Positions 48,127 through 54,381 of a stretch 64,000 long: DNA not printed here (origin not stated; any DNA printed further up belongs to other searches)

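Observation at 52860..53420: Canonical PD-(D/E)xK (RecB/Cas4-type) nuclease domain buried in a 2000-aa putative ejected protein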

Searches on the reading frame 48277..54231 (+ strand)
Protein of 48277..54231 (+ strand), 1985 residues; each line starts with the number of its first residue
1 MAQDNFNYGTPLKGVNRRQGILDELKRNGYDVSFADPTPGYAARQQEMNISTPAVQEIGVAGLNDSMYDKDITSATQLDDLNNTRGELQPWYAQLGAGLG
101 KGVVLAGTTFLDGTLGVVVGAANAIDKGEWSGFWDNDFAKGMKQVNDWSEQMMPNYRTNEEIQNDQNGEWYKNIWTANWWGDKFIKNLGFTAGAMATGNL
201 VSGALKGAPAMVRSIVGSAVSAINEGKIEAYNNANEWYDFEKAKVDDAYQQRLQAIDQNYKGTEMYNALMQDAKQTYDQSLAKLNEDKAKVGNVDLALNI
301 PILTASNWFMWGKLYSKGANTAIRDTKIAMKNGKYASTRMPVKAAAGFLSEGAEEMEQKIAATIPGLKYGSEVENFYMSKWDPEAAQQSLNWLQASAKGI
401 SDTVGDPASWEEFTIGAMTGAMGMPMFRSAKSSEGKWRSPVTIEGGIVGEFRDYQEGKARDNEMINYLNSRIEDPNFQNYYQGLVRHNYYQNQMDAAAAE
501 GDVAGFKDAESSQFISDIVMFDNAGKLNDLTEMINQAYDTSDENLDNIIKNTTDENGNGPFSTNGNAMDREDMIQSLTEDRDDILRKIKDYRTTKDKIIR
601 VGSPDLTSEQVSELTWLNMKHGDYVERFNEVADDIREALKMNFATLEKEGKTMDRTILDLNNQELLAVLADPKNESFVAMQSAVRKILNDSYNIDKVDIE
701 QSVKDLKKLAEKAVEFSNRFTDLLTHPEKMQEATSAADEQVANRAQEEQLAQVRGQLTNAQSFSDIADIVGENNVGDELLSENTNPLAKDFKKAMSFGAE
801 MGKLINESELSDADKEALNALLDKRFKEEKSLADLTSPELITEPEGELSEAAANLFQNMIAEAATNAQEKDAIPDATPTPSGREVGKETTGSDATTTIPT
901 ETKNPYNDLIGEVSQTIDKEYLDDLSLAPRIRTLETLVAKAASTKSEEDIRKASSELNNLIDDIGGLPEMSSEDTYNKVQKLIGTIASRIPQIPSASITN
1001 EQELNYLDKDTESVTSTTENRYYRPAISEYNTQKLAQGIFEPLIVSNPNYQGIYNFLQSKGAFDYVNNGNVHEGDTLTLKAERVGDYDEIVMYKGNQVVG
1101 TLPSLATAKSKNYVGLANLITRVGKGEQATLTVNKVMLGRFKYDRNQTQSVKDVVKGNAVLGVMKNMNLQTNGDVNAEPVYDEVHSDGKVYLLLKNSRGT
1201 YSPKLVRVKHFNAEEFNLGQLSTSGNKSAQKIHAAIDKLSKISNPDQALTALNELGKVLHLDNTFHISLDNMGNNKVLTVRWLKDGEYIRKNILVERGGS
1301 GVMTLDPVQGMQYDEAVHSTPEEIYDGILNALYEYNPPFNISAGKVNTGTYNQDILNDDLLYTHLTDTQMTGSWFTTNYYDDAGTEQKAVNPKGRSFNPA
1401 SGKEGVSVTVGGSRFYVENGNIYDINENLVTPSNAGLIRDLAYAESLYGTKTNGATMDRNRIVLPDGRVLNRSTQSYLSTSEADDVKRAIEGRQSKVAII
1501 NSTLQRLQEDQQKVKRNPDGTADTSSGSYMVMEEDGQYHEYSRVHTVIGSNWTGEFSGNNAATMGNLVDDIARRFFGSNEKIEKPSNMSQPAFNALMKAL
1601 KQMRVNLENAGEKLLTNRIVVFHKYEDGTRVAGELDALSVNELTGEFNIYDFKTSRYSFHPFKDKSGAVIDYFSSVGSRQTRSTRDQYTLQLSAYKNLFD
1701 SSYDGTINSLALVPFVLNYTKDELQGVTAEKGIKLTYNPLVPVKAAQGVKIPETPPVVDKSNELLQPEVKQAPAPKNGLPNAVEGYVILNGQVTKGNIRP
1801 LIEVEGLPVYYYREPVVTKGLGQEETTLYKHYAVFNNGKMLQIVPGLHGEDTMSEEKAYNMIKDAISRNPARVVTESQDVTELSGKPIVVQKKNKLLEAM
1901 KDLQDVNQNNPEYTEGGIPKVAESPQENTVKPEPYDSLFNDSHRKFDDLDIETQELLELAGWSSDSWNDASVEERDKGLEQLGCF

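Call 6: search_protein_families(library=pfam, proteins=[window:48277-54231:+], max_evalue=10)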
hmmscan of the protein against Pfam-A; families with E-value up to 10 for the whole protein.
window:48277-54231:+ (1985 aa): 2 families
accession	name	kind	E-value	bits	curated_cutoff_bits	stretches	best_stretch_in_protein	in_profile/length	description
PF14703.12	PHM7_cyt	-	0.043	14.5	27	1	506-595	23-117/174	Cytosolic domain of 10TM putative phosphate transporter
PF23206.1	PCDH15_12th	-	0.091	13.2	27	1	565-605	73-113/115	PCDH15-like domain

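Call 7: search_protein_families(library=phrogs, proteins=[window:48277-54231:+], max_evalue=0.01)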
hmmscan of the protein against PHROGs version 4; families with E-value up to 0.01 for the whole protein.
window:48277-54231:+ (1985 aa): 1 family
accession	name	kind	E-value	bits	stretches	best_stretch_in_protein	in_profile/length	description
phrog_298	-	DNA, RNA and nucleotide metabolism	1.4e-06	28.9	1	1559-1711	103-223/293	exonuclease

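Call 9: search_solved_structures(query=window:48277-54231:+, max_evalue=1, show_alignments=2)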
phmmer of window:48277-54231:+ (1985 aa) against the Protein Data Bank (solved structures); distinct sequences matched with E-value up to 1: 0.

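Call 10: search_dna_similar(query=window:48277-54231:+, collection=phages, mode=protein, max_rows=40)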
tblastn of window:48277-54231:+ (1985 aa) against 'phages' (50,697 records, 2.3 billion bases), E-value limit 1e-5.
Records with a match: 43; places in all: 43; records where one place covers at least 80% of the query: 33.
Best place of each record, by identity: <60% 43.
By first word of the organism name: Bacteroides 27; uncultured 8; Bacteriophage 3; IAS 2; bajarodcaudo 1; Kehishuvirus 1; Dulem 1.
By host as written in the record: Bacteroides intestinalis DSM 108646 25; - 12; Bacteroides intestinalis APC919/174 2; Homo sapiens 2; Bacteroides cellulosilyticus 1; Varecia variegata 1.
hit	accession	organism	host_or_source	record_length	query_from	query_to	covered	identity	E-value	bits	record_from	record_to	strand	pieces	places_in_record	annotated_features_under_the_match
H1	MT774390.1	uncultured phage cr85_1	human feces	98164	40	1883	93%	35.3%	0e+0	1057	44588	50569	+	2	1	putative RNA-polymerase subunit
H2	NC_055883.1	uncultured phage cr85_1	human feces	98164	40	1883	93%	35.3%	0e+0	1057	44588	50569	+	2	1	putative RNA-polymerase subunit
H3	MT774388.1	uncultured phage cr112_1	human feces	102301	13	1892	90%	33.3%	5e-129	936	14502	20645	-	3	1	putative RNA-polymerase subunit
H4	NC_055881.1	uncultured phage cr112_1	human feces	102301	13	1892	90%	33.3%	5e-129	936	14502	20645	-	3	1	putative RNA-polymerase subunit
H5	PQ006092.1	bajarodcaudo virus 1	Chaetodipus spinatus feces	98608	65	1873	91%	32.5%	5e-167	920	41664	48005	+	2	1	structural protein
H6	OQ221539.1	Bacteroides phage PhiCrAssBcn4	Bacteroides intestinalis DSM 108646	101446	13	1892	86%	34.0%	1e-128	939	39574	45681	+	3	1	putative RNA-polymerase subunit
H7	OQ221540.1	Bacteroides phage PhiCrAssBcn5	Bacteroides intestinalis DSM 108646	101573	13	1892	86%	34.0%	1e-128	939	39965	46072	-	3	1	putative RNA-polymerase subunit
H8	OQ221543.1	Bacteroides phage PhiCrAssBcn8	Bacteroides intestinalis DSM 108646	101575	13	1892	86%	34.0%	1e-128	939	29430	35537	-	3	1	putative RNA-polymerase subunit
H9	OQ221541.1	Bacteroides phage PhiCrAssBcn6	Bacteroides intestinalis DSM 108646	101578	13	1892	86%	34.0%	1e-128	939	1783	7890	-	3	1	putative RNA-polymerase subunit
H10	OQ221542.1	Bacteroides phage PhiCrAssBcn7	Bacteroides intestinalis DSM 108646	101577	13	1892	86%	34.0%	1e-128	939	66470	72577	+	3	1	putative RNA-polymerase subunit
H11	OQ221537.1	Bacteroides phage PhiCrAssBcn2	Bacteroides intestinalis DSM 108646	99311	13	1892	86%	34.0%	1e-128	938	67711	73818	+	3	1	putative RNA-polymerase subunit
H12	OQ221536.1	Bacteroides phage PhiCrAssBcn1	Bacteroides intestinalis DSM 108646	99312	13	1892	86%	34.0%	1e-128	938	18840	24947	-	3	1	putative RNA-polymerase subunit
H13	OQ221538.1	Bacteroides phage PhiCrAssBcn3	Bacteroides intestinalis DSM 108646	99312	13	1892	86%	34.0%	1e-128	938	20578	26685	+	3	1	putative RNA-polymerase subunit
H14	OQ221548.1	Bacteroides phage PhiCrAssBcn13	Bacteroides intestinalis DSM 108646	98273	13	1892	86%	33.9%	8e-129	934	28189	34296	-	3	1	putative RNA-polymerase subunit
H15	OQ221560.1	Bacteroides phage PhiCrAssBcn25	Bacteroides intestinalis DSM 108646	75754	13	1892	86%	33.8%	6e-129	937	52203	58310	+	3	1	putative RNA-polymerase subunit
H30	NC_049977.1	Bacteroides phage crAss001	Bacteroides intestinalis APC919/174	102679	13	1892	86%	33.7%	1e-128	935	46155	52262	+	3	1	putative RNA-polymerase subunit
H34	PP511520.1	Dulem virus 41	Varecia variegata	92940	16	1865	56%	29.7%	7e-74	447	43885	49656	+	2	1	structural protein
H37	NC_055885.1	uncultured phage cr128_1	human feces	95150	1022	1881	43%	32.9%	6e-123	440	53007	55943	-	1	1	putative RNA-polymerase subunit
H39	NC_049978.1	IAS virus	Homo sapiens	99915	63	587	26%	30.4%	7e-59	232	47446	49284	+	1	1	RNA-polymerase subunit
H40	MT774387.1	uncultured phage cr111_1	human feces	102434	10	640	32%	24.2%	3e-32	144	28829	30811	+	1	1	putative RNA-polymerase subunit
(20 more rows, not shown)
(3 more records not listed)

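Call 12: get_annotated_region(hit=H30, flank=12000)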
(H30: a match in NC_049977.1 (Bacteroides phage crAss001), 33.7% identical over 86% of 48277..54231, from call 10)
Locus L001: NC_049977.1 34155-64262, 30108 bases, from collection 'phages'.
description: Bacteroides phage crAss001, complete genome.
organism: Bacteroides phage crAss001 (NCBI taxid 2301731)
taxonomy: Viruses; Duplodnaviria; Heunggongvirae; Uroviricota; Caudoviricetes; Crassvirales; Steigviridae; Asinivirinae; Kehishuvirus; Kehishuvirus primarius
host: Bacteroides intestinalis APC919/174; source: -; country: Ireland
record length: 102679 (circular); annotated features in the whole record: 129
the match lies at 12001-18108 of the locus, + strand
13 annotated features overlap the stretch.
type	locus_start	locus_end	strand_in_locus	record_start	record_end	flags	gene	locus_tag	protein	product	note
CDS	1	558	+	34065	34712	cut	-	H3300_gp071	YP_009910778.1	tetratricopeptide repeat containing protein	Gp38; contains tetratricopeptide repeat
CDS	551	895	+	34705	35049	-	-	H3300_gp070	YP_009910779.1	hypothetical protein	Gp39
CDS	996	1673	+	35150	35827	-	-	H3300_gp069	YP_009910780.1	hypothetical protein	Gp40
CDS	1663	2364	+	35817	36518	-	-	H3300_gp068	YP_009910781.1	endonuclease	Gp41; group I intron endonuclease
CDS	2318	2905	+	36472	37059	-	-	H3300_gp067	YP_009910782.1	HU/IHF-like protein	Gp42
CDS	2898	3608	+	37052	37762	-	-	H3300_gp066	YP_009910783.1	tail tubular protein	Gp43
CDS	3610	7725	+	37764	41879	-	-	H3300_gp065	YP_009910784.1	virion structural protein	Gp44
CDS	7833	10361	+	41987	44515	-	-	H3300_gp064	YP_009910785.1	putative transmembrane protein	Gp45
CDS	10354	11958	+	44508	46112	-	-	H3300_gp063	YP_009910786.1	hypothetical protein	Gp46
CDS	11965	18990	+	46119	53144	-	-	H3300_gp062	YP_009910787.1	putative RNA-polymerase subunit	Gp47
CDS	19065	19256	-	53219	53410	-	-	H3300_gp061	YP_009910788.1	shock protein C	Gp48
CDS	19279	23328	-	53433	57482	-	-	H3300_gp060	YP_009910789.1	putative RNA-polymerase subunit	Gp49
CDS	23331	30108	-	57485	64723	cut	-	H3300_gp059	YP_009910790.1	putative RNA polymerase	Gp50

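Call 29: get_annotated_region(hit=H2, flank=3000)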
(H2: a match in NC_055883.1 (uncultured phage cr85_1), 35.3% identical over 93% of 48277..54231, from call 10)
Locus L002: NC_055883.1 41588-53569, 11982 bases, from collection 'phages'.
description: CrAssphage cr85_1, complete genome.
organism: uncultured phage cr85_1 (NCBI taxid 2772074)
taxonomy: Viruses; Duplodnaviria; Heunggongvirae; Uroviricota; Caudoviricetes; Crassvirales; Steigviridae; Asinivirinae; Kahnovirus; Kahnovirus oralis
host: -; source: human feces; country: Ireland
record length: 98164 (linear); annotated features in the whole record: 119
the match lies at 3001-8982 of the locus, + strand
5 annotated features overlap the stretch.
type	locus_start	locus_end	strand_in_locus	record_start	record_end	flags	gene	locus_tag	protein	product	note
CDS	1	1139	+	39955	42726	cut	-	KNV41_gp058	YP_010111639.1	hypothetical protein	gp_24238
CDS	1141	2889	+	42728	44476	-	-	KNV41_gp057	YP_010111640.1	hypothetical protein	gp_24239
CDS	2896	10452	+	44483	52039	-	-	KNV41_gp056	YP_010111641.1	putative RNA-polymerase subunit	gp_24240; putative RNA-polymerase subunit [phiCrAss001]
CDS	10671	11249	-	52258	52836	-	-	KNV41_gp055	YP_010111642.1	HNH endonuclease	gp_24241; HNH endonuclease [Lactobacillus phage phiAQ113]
CDS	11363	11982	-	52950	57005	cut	-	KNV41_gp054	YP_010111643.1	putative RNA-polymerase subunit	gp_24242; putative RNA-polymerase subunit [phiCrAss001]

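Call 30: get_annotated_region(hit=H5, flank=3000)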
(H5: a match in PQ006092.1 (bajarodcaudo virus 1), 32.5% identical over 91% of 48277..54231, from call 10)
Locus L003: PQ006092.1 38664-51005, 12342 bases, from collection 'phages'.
description: Bajarodcaudo virus 1 isolate BGG_12_1, complete genome.
organism: bajarodcaudo virus 1 (NCBI taxid 3342780)
taxonomy: Viruses; Duplodnaviria; Heunggongvirae; Uroviricota; Caudoviricetes
host: -; source: Chaetodipus spinatus feces; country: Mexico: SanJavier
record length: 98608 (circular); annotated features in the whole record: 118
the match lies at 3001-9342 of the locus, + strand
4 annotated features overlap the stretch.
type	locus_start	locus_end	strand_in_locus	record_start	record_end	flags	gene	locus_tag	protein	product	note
CDS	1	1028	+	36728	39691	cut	-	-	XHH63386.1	tail lysozyme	-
CDS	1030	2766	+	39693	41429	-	-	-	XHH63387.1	hypothetical protein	-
CDS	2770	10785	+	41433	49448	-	-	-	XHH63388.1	structural protein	-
CDS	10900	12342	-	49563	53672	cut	-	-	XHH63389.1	hypothetical protein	-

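Call 31: get_annotated_region(hit=H34, flank=3000)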
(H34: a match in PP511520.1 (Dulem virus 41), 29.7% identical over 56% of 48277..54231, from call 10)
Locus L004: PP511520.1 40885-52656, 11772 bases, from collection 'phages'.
description: Dulem virus 41 isolate Duke_24FS_1, complete genome.
organism: Dulem virus 41 (NCBI taxid 3145759)
taxonomy: Viruses; Duplodnaviria; Heunggongvirae; Uroviricota; Caudoviricetes
host: Varecia variegata; source: feces; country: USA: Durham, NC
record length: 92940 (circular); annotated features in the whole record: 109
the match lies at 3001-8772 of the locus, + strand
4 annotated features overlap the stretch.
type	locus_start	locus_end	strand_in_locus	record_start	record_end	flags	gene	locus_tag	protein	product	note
CDS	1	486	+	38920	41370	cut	-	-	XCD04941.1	hypothetical protein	-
CDS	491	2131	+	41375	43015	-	-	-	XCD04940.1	hypothetical protein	-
CDS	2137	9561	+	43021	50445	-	-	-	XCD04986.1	structural protein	-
CDS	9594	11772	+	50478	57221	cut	-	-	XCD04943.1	hypothetical protein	-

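Call 32: get_annotated_region(hit=H37, flank=6000)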
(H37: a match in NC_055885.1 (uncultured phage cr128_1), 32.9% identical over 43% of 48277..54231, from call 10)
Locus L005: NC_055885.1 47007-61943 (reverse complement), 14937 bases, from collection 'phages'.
description: CrAssphage cr128_1, complete genome.
organism: uncultured phage cr128_1 (NCBI taxid 2772076)
taxonomy: Viruses; Duplodnaviria; Heunggongvirae; Uroviricota; Caudoviricetes; Crassvirales; Steigviridae; Asinivirinae; Mahlunavirus; Mahlunavirus rarus
host: -; source: human feces; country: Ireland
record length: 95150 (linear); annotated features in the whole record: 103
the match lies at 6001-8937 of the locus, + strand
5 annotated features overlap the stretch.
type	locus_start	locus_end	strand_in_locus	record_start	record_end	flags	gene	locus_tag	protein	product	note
CDS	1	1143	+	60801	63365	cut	-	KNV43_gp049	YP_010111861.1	hypothetical protein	gp_25428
CDS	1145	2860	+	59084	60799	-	-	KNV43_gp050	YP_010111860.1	hypothetical protein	gp_25427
CDS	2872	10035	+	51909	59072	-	-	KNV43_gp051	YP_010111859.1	putative RNA-polymerase subunit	gp_25426; putative RNA-polymerase subunit [phiCrAss001]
CDS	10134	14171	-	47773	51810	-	-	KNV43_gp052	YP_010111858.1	putative RNA-polymerase subunit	gp_25425; putative RNA-polymerase subunit [phiCrAss001]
CDS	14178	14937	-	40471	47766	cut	-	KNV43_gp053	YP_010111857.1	putative RNA polymerase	gp_25424; putative RNA polymerase [phiCrAss001]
